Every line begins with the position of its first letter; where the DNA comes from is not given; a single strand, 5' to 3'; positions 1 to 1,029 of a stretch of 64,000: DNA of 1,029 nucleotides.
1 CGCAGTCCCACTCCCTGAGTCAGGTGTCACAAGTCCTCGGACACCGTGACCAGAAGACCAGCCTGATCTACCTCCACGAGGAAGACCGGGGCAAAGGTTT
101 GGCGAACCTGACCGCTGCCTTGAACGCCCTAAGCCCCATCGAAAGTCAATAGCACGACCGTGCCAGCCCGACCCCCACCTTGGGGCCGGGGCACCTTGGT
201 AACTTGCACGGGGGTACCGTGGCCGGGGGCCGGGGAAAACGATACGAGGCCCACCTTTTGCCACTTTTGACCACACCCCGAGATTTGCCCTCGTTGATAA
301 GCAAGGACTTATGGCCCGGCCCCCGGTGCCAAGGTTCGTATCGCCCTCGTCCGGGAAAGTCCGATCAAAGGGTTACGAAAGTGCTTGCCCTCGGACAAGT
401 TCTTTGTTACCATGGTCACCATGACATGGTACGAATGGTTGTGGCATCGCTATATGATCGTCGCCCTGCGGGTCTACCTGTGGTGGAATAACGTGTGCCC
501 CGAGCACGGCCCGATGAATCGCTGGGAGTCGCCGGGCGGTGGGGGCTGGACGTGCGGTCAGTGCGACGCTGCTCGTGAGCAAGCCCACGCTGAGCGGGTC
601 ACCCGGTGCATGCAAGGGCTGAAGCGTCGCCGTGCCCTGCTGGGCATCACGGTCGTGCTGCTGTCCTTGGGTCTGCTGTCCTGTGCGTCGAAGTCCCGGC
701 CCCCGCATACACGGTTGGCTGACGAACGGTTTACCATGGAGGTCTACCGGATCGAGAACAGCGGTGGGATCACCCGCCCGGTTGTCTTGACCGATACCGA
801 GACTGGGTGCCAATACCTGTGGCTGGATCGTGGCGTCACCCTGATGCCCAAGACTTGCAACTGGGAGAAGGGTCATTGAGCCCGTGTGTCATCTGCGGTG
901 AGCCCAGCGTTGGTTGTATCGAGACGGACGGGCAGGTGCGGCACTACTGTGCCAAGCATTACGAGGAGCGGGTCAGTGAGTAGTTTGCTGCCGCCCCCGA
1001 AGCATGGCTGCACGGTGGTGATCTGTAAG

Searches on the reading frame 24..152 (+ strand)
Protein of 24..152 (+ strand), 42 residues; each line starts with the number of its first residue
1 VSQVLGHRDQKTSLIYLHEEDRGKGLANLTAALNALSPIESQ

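Call 33: search_protein_families(library=pfam, alignment_id=A1, max_evalue=0.001)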
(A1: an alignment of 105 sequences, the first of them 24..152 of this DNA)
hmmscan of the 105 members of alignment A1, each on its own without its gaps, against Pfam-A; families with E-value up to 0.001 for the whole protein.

A. member 1, window:24-152:+ (42 aa): 0 families

B. families by the number of members that match (of 105 scanned): 16 families
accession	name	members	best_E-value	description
PF00574.28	CLP_protease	1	5.1e-76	Clp protease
PF18723.6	HMUDK_hel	1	8.8e-49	5-hmdU DNA kinase, helical domain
PF01145.31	Band_7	1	4.2e-28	SPFH domain / Band 7 family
PF18979.5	DUF5715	1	4.4e-24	Family of unknown function (DUF5715)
PF13177.12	DNA_pol3_delta2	1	6.5e-19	DNA polymerase III, delta subunit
PF09414.15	RNA_ligase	1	8.8e-18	RNA ligase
PF19474.4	DUF6011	1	2.9e-13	Family of unknown function (DUF6011)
PF01156.24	IU_nuc_hydro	1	2e-12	Inosine-uridine preferring nucleoside hydrolase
PF00293.34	NUDIX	1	2.4e-09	NUDIX domain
PF21189.3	PHA02142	1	3.9e-09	PHA02142 OB-fold domain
PF02861.25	Clp_N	1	5.6e-08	Clp amino terminal domain, pathogenicity island component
PF22608.2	DNAX_ATPase_lid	1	4.9e-06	DNA polymerase III clamp loader subunit, ATPase lid domain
PF24203.1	Phage_ProQ_C_like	1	2.6e-05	Phage ProQ C-terminal-like domain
PF13412.12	HTH_24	1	0.00013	Winged helix-turn-helix DNA-binding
PF20037.4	DUF6440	1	0.00018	Family of unknown function (DUF6440)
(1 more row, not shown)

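Call 34: search_protein_families(library=phrogs, alignment_id=A1, max_evalue=0.00001)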
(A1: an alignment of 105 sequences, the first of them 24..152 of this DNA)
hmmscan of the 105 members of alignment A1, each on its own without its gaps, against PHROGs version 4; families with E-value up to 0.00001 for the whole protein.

A. member 1, window:24-152:+ (42 aa): 0 families

B. families by the number of members that match (of 105 scanned): 34 families (the first 25 are shown)
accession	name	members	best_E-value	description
phrog_2396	-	1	2.5e-61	-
phrog_7371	-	1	4.9e-54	-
phrog_200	-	1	1e-49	lipoprotein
phrog_94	-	1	1.6e-40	head maturation protease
phrog_5846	-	1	3.9e-34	clamp loader of DNA polymerase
phrog_20259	-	1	1.1e-33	-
phrog_4786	-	1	7.6e-28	cysteine dioxygenase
phrog_968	-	1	3.3e-26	RNA ligase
phrog_2976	-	1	3.6e-23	head maturation protease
phrog_133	-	1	1.6e-22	head maturation protease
phrog_3163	-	1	4.9e-21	-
phrog_168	-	1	4.9e-17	clamp loader of DNA polymerase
phrog_15167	-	1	9.3e-17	ATPase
phrog_1540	-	1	4e-16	-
phrog_1684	-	1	6.9e-16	head maturation protease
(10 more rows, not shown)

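Call 61: search_protein_families(library=ncbifam, alignment_id=A1, max_evalue=0.01)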
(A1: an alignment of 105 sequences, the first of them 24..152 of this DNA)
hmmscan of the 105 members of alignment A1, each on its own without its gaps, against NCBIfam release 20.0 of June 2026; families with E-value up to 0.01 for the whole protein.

A. member 1, window:24-152:+ (42 aa): 0 families

B. families by the number of members that match (of 105 scanned): 127 families (the first 25 are shown)
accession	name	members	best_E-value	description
NF001368.0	PRK00277.1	1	8.6e-87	ATP-dependent Clp protease proteolytic subunit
TIGR00493.1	clpP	1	1.5e-82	ATP-dependent Clp endopeptidase proteolytic subunit ClpP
NF009205.0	PRK12553.1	1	8.1e-77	ATP-dependent Clp protease proteolytic subunit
NF011090.0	PRK14513.1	1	2.2e-73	ATP-dependent Clp protease proteolytic subunit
NF009203.0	PRK12551.1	1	1.7e-70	ATP-dependent Clp protease proteolytic subunit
NF011091.0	PRK14514.1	1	5.8e-67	ATP-dependent Clp endopeptidase proteolytic subunit ClpP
NF009204.0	PRK12552.1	1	6.4e-51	ATP-dependent Clp protease proteolytic subunit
TIGR02397.1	dnaX_nterm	1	1.2e-49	DNA polymerase III subunit gamma/tau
NF011514.0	PRK14953.1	1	3.6e-42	DNA polymerase III subunits gamma and tau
NF011089.0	PRK14512.1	1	6.7e-42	ATP-dependent Clp protease proteolytic subunit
NF005173.0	PRK06647.1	1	3.6e-39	DNA polymerase III subunits gamma and tau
NF004046.1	PRK05563.1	1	5.8e-39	DNA polymerase III subunit gamma/tau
NF011523.0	PRK14962.1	1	8.9e-38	DNA polymerase III subunits gamma and tau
NF011524.0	PRK14963.1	1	1.9e-36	DNA polymerase III subunits gamma and tau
NF004549.0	PRK05896.1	1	2.2e-36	DNA polymerase III subunits gamma and tau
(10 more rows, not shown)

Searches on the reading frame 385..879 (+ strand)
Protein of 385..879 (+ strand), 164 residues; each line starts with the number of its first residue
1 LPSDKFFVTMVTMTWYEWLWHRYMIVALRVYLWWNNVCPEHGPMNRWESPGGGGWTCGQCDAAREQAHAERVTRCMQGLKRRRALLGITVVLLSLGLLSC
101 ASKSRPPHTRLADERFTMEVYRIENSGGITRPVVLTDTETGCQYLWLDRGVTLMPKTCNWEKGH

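Call 51: find_encoding_contigs(protein=window:385-879:+, flank=10000, max_places=3)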
Protein window:385-879:+ (164 aa): 3 contigs read that carry it; 1 place shown.
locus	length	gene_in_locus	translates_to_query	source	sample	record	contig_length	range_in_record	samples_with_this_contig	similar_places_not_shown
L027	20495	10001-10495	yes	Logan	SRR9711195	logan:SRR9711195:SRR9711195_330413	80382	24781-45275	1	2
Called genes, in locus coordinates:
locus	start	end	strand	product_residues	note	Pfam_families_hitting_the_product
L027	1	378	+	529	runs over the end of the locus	-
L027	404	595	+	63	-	-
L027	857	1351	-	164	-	-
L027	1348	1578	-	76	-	-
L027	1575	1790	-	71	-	-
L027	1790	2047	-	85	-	-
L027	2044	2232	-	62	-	-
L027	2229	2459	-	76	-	-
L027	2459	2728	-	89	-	-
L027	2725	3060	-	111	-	PF01927:Mut7-C (weak)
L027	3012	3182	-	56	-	-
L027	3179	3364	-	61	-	-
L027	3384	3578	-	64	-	-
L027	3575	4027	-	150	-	PF00293:NUDIX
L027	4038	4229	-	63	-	-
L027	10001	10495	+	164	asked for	-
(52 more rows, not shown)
